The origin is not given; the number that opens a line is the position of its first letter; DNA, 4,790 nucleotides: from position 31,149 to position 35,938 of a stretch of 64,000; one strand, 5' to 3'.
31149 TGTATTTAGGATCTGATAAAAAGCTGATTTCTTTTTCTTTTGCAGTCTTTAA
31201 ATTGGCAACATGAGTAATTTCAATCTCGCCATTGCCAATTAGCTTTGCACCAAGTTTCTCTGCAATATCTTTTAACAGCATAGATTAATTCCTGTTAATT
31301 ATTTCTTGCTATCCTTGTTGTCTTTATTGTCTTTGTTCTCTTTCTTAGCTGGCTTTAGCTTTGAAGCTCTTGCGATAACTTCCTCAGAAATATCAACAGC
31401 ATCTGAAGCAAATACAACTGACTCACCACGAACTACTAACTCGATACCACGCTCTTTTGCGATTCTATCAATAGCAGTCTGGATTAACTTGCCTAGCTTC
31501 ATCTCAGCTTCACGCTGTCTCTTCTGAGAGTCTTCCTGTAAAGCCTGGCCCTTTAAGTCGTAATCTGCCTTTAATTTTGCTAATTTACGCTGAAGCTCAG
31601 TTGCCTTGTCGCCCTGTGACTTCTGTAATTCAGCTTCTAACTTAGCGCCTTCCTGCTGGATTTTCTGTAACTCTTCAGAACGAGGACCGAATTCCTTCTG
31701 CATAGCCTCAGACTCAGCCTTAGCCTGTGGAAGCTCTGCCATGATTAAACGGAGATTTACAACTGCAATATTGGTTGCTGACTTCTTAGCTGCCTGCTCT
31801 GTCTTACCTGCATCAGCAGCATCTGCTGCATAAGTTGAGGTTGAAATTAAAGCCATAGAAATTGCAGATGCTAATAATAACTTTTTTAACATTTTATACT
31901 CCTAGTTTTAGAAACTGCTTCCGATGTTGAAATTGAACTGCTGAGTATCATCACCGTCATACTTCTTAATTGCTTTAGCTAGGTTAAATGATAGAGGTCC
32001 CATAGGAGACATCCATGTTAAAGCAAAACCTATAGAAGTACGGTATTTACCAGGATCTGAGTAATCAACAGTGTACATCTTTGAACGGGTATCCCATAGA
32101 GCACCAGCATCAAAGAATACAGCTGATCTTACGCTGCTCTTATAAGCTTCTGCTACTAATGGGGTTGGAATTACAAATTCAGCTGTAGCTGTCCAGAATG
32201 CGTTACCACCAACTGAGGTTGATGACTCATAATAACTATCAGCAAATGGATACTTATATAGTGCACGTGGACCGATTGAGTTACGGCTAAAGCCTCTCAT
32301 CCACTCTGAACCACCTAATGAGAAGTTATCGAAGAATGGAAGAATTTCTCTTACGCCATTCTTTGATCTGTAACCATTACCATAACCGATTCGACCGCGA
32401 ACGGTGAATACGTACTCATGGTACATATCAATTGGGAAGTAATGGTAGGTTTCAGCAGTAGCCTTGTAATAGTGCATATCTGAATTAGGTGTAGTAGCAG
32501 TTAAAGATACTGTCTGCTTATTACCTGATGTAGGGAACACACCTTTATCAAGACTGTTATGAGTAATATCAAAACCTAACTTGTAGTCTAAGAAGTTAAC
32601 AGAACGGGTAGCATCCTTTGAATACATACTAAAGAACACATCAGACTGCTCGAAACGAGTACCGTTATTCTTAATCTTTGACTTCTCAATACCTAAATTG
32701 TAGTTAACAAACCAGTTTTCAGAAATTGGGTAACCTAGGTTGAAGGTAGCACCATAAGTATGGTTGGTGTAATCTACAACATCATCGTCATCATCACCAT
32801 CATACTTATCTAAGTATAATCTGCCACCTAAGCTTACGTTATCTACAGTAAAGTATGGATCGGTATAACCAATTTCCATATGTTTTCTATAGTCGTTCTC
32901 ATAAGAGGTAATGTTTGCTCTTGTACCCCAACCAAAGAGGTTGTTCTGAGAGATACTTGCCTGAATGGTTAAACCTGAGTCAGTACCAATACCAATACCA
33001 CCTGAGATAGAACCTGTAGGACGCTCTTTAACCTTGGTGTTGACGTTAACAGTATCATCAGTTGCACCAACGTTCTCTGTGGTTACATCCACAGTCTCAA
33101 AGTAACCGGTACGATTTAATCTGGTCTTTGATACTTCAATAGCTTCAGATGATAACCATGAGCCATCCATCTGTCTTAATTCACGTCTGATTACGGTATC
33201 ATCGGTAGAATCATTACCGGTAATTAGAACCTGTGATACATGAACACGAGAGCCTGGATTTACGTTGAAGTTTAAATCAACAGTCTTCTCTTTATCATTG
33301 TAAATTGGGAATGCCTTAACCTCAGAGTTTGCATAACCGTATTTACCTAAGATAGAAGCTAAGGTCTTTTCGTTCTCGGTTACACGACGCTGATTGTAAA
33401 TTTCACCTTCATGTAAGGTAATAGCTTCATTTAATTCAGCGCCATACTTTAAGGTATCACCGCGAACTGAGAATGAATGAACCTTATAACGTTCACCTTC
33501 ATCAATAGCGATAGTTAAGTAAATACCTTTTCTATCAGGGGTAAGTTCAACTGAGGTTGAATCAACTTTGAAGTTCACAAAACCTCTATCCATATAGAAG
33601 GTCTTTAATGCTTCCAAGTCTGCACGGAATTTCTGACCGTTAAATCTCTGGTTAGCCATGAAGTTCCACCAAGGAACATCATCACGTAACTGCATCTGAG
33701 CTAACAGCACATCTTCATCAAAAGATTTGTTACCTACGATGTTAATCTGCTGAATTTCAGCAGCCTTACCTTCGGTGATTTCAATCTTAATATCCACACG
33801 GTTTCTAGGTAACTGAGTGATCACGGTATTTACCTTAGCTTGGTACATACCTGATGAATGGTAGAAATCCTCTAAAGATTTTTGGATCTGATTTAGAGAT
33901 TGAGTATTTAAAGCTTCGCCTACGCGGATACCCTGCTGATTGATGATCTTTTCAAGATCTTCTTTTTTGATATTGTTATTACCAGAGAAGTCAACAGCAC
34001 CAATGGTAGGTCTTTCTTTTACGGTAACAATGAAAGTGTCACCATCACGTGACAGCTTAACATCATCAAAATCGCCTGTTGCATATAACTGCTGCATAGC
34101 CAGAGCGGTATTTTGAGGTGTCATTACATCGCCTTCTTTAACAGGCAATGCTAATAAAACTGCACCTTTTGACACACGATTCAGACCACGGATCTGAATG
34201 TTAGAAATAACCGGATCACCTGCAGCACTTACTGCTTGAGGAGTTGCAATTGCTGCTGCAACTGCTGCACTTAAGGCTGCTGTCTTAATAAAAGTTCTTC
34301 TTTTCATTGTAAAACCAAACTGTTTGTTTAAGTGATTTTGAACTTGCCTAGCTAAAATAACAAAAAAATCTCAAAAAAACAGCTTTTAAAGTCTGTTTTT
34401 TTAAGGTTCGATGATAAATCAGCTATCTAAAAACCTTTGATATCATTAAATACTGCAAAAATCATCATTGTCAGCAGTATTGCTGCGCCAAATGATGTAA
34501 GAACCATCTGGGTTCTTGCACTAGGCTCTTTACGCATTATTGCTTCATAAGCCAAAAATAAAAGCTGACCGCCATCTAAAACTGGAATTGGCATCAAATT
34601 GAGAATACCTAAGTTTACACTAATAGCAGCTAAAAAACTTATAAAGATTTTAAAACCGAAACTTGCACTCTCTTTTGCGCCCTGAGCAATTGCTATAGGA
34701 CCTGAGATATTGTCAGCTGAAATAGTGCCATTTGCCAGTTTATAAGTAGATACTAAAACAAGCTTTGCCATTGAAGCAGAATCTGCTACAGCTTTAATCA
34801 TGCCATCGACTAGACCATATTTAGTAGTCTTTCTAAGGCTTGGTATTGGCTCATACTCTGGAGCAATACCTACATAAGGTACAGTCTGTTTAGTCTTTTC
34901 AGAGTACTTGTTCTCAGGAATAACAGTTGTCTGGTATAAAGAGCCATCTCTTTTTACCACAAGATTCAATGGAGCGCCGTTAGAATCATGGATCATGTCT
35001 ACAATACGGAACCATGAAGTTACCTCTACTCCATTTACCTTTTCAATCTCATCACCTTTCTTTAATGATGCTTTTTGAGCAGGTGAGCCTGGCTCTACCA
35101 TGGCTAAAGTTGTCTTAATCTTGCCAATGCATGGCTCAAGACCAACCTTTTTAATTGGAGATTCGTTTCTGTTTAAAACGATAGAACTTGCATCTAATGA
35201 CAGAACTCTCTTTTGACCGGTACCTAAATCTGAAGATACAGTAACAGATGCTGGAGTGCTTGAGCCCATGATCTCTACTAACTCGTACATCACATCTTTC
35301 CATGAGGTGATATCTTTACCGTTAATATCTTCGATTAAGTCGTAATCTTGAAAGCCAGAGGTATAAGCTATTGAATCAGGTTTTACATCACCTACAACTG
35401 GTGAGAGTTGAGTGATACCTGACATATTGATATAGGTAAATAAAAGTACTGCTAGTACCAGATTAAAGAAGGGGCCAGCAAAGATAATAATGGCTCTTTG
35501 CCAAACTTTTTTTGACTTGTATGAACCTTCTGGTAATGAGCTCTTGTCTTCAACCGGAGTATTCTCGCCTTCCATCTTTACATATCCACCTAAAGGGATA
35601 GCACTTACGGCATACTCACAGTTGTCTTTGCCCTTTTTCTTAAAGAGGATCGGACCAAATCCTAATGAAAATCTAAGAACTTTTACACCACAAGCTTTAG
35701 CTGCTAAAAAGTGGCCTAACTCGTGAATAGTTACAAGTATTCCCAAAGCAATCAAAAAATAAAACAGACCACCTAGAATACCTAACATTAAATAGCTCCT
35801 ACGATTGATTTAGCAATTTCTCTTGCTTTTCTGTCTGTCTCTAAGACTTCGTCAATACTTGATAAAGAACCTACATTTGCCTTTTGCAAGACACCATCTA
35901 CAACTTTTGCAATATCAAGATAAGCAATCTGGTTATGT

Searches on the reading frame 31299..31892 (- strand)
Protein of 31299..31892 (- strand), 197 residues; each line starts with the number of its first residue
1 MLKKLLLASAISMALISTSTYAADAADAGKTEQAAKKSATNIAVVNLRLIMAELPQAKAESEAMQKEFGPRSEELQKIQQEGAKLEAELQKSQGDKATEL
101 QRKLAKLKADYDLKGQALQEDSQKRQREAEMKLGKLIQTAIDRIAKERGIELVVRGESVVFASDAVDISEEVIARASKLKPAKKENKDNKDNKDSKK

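Call 38: search_protein_families(library=ncbifam, proteins=[window:31299-31892:-], max_evalue=1e-10)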
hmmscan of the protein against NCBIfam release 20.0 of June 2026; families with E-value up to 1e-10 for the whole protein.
window:31299-31892:- (197 aa): 1 family
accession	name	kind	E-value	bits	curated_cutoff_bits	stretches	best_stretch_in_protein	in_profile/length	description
NF008047.0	PRK10780.1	equivalog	4.9e-18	65.7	237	1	3-173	2-161/165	molecular chaperone Skp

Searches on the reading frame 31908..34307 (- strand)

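Call 38: search_protein_families(library=ncbifam, proteins=[window:31908-34307:-], max_evalue=1e-10)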
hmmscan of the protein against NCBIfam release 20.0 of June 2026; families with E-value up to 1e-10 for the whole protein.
window:31908-34307:- (799 aa): 4 families
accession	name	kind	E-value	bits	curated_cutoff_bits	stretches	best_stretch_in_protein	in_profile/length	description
NF008287.0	PRK11067.1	subfamily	5.9e-268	891.4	1181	1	16-799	8-802/802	outer membrane protein assembly factor BamA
TIGR03303.1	OM_YaeT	equivalog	1.9e-244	813.5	297.15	1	33-799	2-741/741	outer membrane protein assembly factor BamA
NF047950.2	ATportTamA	equivalog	3.4e-30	105.2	625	1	339-798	166-568/569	autotransporter assembly complex protein TamA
NF052279.1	lipo_TamL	exception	2.2e-17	62.8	400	0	612-743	560-674/747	translocation and assembly module lipoprotein TamL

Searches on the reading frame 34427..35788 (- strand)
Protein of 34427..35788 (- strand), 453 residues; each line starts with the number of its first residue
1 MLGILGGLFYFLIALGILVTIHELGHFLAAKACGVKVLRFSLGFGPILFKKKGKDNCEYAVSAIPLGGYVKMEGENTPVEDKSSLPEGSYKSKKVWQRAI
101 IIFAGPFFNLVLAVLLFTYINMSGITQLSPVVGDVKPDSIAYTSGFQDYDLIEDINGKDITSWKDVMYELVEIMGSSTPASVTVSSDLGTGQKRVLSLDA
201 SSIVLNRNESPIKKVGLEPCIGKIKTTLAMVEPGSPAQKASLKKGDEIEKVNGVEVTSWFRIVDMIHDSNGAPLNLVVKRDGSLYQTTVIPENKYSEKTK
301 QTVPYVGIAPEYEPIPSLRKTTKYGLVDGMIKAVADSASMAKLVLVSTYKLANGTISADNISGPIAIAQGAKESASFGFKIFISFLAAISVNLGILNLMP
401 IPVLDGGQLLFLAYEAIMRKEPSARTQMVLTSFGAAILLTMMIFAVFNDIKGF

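Call 38: search_protein_families(library=ncbifam, proteins=[window:34427-35788:-], max_evalue=1e-10)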
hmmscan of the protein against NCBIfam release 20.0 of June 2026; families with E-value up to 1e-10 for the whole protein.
window:34427-35788:- (453 aa): 4 families
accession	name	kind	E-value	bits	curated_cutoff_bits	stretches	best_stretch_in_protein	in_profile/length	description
TIGR00054.1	TIGR00054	equivalog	6.3e-114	381.1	147.55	1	10-452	9-418/421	RIP metalloprotease RseP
NF008046.0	PRK10779.1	equivalog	2.6e-103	346.5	477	1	1-450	1-447/450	sigma E protease regulator RseP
NF041199.1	trx7_PDZ_seleno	equivalog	1.9e-12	46.8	300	0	225-293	204-274/390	Trx7/PDZ domain-containing (seleno)protein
TIGR02037.1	degP_htrA_DO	subfamily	1.6e-11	43.8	416.2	0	229-302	264-338/434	Do family serine endopeptidase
